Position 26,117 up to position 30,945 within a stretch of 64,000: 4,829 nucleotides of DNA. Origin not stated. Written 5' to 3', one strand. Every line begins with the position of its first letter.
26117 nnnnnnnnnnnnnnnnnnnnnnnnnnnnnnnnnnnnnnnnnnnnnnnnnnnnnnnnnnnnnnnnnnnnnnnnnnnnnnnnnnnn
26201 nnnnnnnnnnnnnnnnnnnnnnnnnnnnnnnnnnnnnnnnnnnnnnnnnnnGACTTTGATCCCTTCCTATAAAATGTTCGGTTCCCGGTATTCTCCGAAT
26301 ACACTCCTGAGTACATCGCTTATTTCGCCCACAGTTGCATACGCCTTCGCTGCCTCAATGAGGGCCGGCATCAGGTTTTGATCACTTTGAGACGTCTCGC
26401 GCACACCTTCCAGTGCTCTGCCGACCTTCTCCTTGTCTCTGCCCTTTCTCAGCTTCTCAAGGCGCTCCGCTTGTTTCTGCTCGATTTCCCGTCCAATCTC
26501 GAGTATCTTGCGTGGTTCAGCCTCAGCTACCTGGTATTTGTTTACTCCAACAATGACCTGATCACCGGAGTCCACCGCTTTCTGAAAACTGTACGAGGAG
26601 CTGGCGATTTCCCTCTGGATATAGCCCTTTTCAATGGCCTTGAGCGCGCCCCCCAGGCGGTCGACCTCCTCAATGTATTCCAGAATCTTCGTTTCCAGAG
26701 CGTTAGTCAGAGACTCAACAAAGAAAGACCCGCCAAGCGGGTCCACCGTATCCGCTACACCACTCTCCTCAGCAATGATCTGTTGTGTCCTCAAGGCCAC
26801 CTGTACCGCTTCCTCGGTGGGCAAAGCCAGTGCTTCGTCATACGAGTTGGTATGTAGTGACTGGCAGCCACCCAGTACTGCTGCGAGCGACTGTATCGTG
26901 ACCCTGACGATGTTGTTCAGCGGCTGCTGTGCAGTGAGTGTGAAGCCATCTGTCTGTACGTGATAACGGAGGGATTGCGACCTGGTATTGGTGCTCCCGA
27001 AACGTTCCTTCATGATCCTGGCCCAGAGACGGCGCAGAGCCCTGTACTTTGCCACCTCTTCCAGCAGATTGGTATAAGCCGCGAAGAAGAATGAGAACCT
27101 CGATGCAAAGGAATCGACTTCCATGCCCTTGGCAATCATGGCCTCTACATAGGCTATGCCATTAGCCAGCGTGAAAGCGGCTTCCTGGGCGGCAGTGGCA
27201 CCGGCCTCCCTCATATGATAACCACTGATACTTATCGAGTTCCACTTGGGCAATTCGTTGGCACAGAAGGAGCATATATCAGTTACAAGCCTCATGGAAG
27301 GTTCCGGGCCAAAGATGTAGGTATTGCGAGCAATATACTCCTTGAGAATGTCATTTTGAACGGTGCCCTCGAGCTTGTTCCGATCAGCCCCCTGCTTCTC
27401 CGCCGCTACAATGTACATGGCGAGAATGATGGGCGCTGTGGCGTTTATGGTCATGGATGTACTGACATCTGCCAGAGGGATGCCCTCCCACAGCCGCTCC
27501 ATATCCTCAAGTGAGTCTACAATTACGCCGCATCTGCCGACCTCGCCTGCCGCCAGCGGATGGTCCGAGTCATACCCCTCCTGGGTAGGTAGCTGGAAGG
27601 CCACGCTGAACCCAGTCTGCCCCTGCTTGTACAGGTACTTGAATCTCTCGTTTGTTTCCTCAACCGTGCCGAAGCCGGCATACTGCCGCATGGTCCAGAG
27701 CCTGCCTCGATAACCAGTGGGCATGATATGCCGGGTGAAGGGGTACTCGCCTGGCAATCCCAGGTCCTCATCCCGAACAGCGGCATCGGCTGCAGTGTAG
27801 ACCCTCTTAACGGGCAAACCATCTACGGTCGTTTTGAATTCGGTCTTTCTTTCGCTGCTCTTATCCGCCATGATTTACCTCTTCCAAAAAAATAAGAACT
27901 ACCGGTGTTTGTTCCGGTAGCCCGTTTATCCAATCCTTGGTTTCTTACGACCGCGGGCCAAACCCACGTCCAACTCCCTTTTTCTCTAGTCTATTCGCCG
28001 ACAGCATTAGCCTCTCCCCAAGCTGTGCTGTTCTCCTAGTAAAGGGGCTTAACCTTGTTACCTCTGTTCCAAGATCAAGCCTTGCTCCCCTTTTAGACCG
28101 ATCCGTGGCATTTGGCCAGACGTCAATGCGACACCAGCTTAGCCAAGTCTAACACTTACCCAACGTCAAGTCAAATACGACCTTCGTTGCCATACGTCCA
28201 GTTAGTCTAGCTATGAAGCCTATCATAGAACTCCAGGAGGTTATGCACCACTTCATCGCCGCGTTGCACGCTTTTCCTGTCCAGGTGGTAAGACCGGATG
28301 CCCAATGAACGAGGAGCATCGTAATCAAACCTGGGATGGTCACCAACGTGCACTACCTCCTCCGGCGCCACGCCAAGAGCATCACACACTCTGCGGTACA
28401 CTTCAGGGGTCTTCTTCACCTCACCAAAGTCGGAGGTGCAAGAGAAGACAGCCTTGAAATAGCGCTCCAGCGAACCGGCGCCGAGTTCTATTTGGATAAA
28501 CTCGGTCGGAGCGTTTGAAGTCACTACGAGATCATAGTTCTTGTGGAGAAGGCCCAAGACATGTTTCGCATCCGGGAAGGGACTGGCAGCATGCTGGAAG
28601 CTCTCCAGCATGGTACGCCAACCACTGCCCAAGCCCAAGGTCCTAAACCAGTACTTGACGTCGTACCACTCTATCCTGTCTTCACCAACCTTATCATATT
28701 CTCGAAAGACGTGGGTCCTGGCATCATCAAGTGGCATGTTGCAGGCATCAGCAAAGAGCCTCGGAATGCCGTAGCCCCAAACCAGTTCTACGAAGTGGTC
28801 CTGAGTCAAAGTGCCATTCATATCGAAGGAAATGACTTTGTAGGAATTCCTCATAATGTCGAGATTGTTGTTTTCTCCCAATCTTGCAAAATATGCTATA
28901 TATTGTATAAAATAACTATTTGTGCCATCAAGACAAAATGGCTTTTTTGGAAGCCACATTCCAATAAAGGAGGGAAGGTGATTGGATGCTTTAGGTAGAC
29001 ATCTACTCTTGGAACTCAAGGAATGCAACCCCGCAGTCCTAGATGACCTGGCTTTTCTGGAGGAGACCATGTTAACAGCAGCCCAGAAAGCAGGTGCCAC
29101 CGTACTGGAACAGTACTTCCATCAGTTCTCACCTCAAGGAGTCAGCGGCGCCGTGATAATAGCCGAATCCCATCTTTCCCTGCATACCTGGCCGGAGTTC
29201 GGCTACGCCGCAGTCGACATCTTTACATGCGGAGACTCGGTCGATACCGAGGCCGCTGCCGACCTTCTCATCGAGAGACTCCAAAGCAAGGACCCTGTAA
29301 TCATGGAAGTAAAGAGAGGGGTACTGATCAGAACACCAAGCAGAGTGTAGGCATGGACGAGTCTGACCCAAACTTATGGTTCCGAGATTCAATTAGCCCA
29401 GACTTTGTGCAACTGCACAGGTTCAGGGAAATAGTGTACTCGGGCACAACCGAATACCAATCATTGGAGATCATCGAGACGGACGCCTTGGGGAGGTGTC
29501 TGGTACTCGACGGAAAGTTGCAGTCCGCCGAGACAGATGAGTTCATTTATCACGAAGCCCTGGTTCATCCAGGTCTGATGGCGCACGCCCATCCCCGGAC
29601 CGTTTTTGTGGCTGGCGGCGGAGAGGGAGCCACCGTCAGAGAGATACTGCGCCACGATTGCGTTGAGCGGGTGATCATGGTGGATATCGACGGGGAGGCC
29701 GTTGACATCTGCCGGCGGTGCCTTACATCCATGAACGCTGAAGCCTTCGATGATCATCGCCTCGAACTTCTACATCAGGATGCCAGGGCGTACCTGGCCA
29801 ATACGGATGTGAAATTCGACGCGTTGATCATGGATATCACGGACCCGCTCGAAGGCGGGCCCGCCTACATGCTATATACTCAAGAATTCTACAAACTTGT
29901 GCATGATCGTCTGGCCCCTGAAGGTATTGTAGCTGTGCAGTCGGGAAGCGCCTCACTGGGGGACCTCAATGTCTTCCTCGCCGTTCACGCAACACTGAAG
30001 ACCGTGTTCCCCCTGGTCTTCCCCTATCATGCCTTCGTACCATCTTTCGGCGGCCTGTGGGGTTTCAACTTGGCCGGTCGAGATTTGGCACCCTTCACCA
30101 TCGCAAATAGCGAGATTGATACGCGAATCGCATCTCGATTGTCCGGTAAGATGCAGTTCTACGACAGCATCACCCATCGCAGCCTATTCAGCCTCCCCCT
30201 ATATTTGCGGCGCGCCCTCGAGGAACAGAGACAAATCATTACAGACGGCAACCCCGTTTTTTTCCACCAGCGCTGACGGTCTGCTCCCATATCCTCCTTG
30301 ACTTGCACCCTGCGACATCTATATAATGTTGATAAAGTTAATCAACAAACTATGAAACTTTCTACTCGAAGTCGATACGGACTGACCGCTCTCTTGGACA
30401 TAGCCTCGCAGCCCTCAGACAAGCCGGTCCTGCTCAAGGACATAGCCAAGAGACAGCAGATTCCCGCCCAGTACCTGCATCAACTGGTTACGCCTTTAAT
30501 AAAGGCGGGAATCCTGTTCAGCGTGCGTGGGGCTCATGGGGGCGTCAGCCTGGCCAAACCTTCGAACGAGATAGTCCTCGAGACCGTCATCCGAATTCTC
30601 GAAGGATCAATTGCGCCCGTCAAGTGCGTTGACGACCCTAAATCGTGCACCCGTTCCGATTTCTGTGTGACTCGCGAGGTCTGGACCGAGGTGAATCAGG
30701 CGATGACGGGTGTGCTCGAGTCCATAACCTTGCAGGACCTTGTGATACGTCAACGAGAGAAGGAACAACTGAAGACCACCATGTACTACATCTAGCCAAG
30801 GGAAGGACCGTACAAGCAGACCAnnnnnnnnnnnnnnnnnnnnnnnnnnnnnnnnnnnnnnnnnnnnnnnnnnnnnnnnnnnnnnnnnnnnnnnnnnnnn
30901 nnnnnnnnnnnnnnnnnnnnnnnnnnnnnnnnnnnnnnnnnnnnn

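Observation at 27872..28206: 335-nt non-coding, highly structured region ending in an intrinsic terminator that abuts the mutase RBS: riboswitch-like leader or small RNA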

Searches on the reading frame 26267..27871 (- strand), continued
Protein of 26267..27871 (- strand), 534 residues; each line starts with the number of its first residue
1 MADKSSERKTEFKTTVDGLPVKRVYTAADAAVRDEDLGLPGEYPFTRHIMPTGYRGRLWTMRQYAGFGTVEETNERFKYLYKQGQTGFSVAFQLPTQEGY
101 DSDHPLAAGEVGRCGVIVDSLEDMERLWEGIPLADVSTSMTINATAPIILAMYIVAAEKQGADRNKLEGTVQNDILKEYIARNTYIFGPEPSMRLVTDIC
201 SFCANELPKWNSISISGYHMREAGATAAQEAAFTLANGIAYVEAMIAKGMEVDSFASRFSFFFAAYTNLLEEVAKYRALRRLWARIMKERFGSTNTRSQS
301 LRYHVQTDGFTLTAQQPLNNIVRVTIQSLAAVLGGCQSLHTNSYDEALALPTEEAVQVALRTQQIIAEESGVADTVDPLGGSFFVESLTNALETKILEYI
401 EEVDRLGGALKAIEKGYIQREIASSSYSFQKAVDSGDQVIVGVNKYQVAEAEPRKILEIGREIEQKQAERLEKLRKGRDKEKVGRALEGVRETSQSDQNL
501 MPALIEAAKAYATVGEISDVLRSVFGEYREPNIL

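Call 26: find_encoding_contigs(protein=P0063, flank=1500, max_places=5)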
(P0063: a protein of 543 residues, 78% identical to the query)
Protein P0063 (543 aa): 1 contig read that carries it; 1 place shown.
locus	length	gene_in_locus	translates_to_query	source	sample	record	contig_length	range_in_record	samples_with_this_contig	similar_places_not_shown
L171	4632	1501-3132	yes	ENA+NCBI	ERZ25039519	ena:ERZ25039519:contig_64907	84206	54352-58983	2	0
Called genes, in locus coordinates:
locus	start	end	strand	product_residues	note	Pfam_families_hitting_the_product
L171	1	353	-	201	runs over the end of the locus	PF01855:POR_N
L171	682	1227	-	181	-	PF01558:POR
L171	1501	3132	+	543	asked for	PF01642:MM_CoA_mutase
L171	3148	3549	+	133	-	PF02310:B12-binding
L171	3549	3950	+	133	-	PF00903:Glyoxalase, PF13468:Glyoxalase_3, PF13669:Glyoxalase_4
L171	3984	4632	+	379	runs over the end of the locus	PF08442:ATP-grasp_2, PF13549:ATP-grasp_5, PF24948:Citrate_synth_N, PF00549:Ligase_CoA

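Call 32: find_encoding_contigs(protein=P0014, flank=1500, max_places=3)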
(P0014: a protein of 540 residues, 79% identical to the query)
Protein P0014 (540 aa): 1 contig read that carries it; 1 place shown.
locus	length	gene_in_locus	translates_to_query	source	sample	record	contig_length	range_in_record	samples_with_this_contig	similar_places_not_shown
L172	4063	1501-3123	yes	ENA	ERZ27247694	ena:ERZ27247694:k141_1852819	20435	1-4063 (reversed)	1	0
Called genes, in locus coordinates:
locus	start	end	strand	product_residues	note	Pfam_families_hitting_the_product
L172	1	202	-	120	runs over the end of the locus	PF02675:AdoMet_dc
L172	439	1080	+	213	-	PF00702:Hydrolase, PF13419:HAD_2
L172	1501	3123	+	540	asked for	PF01642:MM_CoA_mutase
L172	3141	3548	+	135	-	PF02310:B12-binding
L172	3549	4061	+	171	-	?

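Call 33: find_encoding_contigs(protein=P0089, flank=1500, max_places=3)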
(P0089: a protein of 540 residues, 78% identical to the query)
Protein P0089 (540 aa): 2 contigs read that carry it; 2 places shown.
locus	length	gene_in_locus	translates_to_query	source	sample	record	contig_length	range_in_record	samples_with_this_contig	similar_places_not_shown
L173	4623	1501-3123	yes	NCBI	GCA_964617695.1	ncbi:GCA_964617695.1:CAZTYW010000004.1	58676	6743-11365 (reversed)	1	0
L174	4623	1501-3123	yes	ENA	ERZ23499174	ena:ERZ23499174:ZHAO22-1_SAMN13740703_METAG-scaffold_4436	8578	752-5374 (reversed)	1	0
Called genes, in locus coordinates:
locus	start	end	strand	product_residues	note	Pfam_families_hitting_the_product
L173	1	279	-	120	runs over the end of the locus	PF02675:AdoMet_dc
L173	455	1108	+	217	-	PF00702:Hydrolase, PF13419:HAD_2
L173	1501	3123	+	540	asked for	PF01642:MM_CoA_mutase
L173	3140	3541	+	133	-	PF02310:B12-binding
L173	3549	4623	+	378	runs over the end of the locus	PF01071:GARS_A (faint), PF08442:ATP-grasp_2, PF13549:ATP-grasp_5, PF24948:Citrate_synth_N (weak), PF00549:Ligase_CoA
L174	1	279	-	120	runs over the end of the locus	PF02675:AdoMet_dc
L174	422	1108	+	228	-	PF00702:Hydrolase, PF13419:HAD_2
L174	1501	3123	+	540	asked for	PF01642:MM_CoA_mutase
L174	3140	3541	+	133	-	PF02310:B12-binding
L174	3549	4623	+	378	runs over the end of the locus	PF01071:GARS_A (faint), PF08442:ATP-grasp_2, PF13549:ATP-grasp_5, PF24948:Citrate_synth_N (weak), PF00549:Ligase_CoA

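Call 34: find_encoding_contigs(protein=P0003, flank=1500, max_places=3)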
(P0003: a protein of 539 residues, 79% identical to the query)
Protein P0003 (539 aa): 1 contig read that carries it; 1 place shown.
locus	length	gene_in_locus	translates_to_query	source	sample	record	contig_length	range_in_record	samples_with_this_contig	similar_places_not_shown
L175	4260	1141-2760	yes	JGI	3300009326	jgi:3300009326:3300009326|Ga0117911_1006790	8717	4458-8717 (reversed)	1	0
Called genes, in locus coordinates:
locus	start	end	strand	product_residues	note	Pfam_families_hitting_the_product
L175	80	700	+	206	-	PF00702:Hydrolase, PF13419:HAD_2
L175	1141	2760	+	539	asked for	PF01642:MM_CoA_mutase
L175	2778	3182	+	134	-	PF02310:B12-binding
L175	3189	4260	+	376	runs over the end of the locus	PF08442:ATP-grasp_2, PF13549:ATP-grasp_5, PF24948:Citrate_synth_N (weak), PF00549:Ligase_CoA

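Call 35: find_encoding_contigs(protein=P0099, flank=1500, max_places=3)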
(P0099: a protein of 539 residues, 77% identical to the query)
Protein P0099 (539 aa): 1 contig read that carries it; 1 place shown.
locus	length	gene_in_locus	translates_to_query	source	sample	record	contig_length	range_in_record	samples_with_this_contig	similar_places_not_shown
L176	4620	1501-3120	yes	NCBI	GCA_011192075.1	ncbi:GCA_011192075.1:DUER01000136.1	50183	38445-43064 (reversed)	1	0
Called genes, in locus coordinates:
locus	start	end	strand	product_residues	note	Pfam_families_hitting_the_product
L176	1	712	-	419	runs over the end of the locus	PF01208:URO-D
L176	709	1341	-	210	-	PF02607:B12-binding_2, PF02310:B12-binding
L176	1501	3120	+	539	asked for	PF01642:MM_CoA_mutase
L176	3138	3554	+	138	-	PF02310:B12-binding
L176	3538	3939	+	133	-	PF00903:Glyoxalase, PF13468:Glyoxalase_3, PF13669:Glyoxalase_4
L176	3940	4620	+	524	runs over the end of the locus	PF01039:Carboxyl_trans, PF03255:ACCA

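Call 51: find_encoding_contigs(protein=P0002, flank=1500, max_places=5)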
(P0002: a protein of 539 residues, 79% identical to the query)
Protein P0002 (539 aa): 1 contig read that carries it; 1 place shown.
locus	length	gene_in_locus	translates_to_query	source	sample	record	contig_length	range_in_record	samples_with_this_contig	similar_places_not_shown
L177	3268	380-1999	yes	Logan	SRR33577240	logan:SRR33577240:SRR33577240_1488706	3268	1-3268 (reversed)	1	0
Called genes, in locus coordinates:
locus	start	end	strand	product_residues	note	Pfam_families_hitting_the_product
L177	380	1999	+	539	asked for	PF01642:MM_CoA_mutase, PF06368:Met_asp_mut_E (weak)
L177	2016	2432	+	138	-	PF02310:B12-binding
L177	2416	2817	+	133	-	PF00903:Glyoxalase, PF13468:Glyoxalase_3, PF13669:Glyoxalase_4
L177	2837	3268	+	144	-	?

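Call 67: list_cluster_members(proteins=[P0001, P0089, P0014])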
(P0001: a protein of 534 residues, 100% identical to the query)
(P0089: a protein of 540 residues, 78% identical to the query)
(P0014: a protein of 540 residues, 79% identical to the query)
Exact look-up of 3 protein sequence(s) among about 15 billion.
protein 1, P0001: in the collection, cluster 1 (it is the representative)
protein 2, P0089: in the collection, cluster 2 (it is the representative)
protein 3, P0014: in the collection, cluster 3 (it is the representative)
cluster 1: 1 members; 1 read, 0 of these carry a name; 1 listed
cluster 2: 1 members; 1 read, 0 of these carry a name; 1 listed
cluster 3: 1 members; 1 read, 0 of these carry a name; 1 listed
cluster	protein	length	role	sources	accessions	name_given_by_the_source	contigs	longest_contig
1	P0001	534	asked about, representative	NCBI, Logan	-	-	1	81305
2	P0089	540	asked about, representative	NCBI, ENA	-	-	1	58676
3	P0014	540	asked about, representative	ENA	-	-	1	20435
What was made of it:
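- Tried and rejected: No names are on record (call 67).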

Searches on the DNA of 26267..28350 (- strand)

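Call 4: search_rna_families(source=window, start=27750, end=28350, threshold=evalue, max_evalue=10, show_alignments=3)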
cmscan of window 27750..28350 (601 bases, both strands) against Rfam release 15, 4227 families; matches with E-value up to 10: 0.
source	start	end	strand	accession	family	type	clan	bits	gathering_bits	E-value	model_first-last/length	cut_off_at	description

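Call 21: search_rna_families(sources=[L081, L084, L086, L087, L088, L089, L092, L095], threshold=evalue, max_evalue=10, show_alignments=3)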
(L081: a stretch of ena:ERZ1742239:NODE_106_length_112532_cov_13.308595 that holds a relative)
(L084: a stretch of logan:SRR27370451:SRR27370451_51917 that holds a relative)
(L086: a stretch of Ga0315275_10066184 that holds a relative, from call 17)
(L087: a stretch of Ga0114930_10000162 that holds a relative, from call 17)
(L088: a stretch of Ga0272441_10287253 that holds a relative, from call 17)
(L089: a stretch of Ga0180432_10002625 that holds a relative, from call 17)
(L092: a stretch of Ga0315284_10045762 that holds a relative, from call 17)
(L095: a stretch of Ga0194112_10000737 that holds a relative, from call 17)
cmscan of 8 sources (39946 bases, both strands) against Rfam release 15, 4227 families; matches with E-value up to 10: 4.
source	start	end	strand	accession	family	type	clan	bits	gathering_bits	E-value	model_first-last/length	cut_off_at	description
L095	2267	2412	+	RF02193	TCL6_3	Gene; lncRNA;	-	28.6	40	0.046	1-139/139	no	T-cell leukemia/lymphoma 6 conserved region 3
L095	2577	2651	+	RF03729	mir-2363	Gene; miRNA;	-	25.7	90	1.4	1-72/72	no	mir-2363 microRNA precursor family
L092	562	708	+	RF02193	TCL6_3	Gene; lncRNA;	-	23.3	40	0.78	1-139/139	no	T-cell leukemia/lymphoma 6 conserved region 3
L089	1826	1889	-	RF03432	mir-7331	Gene; miRNA;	-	21.6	100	4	1-68/68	no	mir-7331 microRNA precursor family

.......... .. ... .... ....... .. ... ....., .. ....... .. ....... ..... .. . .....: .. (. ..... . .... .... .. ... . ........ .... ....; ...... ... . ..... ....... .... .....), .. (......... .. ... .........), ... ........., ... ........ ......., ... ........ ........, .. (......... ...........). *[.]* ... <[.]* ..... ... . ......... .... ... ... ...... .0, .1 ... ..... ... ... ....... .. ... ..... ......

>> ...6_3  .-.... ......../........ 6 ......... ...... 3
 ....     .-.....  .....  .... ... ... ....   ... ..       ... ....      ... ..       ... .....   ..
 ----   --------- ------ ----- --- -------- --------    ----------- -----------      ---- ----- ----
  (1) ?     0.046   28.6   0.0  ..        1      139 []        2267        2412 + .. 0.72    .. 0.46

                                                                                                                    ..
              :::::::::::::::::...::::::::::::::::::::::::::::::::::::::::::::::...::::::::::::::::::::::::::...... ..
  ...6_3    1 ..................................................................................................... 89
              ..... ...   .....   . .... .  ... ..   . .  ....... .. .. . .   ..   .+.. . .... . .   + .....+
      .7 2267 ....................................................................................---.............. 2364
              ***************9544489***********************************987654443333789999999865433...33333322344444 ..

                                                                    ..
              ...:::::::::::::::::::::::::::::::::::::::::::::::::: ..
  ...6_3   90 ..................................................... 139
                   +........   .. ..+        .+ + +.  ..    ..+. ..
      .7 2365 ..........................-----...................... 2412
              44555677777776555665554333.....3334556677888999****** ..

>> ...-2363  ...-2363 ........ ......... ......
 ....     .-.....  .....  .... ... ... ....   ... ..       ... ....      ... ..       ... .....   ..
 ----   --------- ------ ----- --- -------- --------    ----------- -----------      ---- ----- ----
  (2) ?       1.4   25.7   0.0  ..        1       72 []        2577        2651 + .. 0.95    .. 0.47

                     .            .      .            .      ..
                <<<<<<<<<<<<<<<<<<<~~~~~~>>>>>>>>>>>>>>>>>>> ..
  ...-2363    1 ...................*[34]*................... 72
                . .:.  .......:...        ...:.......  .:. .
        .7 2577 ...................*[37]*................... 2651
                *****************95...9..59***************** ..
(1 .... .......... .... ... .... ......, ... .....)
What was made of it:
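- On Cobalamin riboswitch (RF00174 and variants): No hit at E<=10 in the window's 601 nt (call 4) or in 8 relatives (call 21).
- On T-box leader (RF00230): No hit at E<=10 (calls 4, 21).
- Closest known: Cobalamin. Different: No cmscan hit even at E<=10, either in the window or in 8 relatives (calls 4, 21).
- Closest known: T-box leaders. Different: No Rfam hit (calls 4, 21).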

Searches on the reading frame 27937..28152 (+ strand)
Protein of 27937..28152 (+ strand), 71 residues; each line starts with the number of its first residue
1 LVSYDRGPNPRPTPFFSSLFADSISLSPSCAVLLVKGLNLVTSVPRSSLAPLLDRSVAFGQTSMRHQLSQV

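Call 53: search_protein_families(library=pfam, proteins=[window:27937-28152:+], max_evalue=0.01)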
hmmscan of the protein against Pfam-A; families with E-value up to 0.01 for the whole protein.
window:27937-28152:+ (71 aa): 0 families

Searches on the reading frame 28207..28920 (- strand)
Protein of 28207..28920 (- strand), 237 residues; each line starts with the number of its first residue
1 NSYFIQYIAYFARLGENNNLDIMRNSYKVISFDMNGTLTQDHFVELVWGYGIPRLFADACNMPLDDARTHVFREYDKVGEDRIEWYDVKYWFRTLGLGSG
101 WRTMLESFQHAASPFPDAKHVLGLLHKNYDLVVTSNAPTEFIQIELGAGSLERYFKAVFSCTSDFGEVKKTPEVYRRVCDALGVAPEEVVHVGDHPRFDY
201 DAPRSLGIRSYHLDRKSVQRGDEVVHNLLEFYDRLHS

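Call 17: find_related_loci(query=window:28207-28920:-, collection=metagenome_contigs, flank=2500)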
Query window:28207-28920:- (237 aa) in metagenome_contigs; peptide patterns used: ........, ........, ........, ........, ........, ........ (x = any residue, [..] = any of these).
262 stretches matched a pattern; 182 encode a relative of the query (tblastn E <= 1e-3); the best 80 are kept; 80 distinct loci.
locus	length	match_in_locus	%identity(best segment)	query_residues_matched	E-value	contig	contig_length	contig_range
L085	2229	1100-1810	81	1-237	3e-143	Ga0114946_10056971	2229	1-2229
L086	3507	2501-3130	61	28-237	3e-91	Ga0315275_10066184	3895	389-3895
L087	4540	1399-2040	61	24-236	3e-90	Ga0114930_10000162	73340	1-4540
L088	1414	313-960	63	22-237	7e-95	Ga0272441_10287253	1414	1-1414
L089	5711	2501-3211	54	3-237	4e-87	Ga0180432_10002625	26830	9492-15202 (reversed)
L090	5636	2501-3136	57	26-237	4e-86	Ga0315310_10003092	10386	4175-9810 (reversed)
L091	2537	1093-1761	57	17-237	4e-88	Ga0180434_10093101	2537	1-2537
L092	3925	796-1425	58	28-237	1e-85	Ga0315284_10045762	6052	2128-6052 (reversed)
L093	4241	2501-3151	57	22-237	1e-85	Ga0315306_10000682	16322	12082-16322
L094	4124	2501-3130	58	28-237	1e-85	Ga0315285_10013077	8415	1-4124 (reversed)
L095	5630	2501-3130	58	28-237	4e-85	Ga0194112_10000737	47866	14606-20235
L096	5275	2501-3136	57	26-237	5e-85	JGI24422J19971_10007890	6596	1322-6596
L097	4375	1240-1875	56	26-237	1e-82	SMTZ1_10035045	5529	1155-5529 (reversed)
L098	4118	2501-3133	58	26-236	1e-82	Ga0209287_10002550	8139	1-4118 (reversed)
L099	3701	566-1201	56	25-236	1e-82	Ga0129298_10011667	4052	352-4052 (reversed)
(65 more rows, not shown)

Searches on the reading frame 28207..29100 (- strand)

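Call 7: search_protein_families(library=pfam, proteins=[window:28207-29100:-])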
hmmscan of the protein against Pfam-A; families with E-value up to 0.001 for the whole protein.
window:28207-29100:- (297 aa): 2 families
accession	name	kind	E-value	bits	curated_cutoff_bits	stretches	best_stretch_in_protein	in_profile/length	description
PF00702.32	Hydrolase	-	4.7e-19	70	26.4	1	87-267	1-191/191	haloacid dehalogenase-like hydrolase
PF13419.12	HAD_2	-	3.4e-12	47.3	23.8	1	166-270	71-175/178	Haloacid dehalogenase-like hydrolase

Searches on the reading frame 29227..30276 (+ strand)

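Call 7: search_protein_families(library=pfam, proteins=[window:29227-30276:+])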
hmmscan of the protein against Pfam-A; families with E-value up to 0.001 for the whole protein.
window:29227-30276:+ (349 aa): 3 families
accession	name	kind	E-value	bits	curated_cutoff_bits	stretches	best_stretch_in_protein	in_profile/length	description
PF01564.23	Spermine_synth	-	6.7e-43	146.8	22.9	1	105-281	1-174/186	Spermine/spermidine synthase domain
PF17284.7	Spermine_synt_N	-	3.2e-10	40.2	22.1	1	50-102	1-53/53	Spermidine synthase tetramerisation domain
PF13649.12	Methyltransf_25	-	0.00052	21.1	27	1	129-202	4-70/97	Methyltransferase domain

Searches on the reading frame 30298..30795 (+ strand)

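Call 53: search_protein_families(library=pfam, proteins=[window:30298-30795:+], max_evalue=0.01)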
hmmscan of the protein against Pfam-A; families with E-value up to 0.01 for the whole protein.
window:30298-30795:+ (165 aa): 2 families
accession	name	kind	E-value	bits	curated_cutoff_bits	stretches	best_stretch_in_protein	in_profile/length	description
PF02082.26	Rrf2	-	1e-38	132.9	30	1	21-149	1-130/132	Iron-dependent Transcriptional regulator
PF12802.13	MarR_2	-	0.0077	16.8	27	0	36-79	15-56/61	MarR family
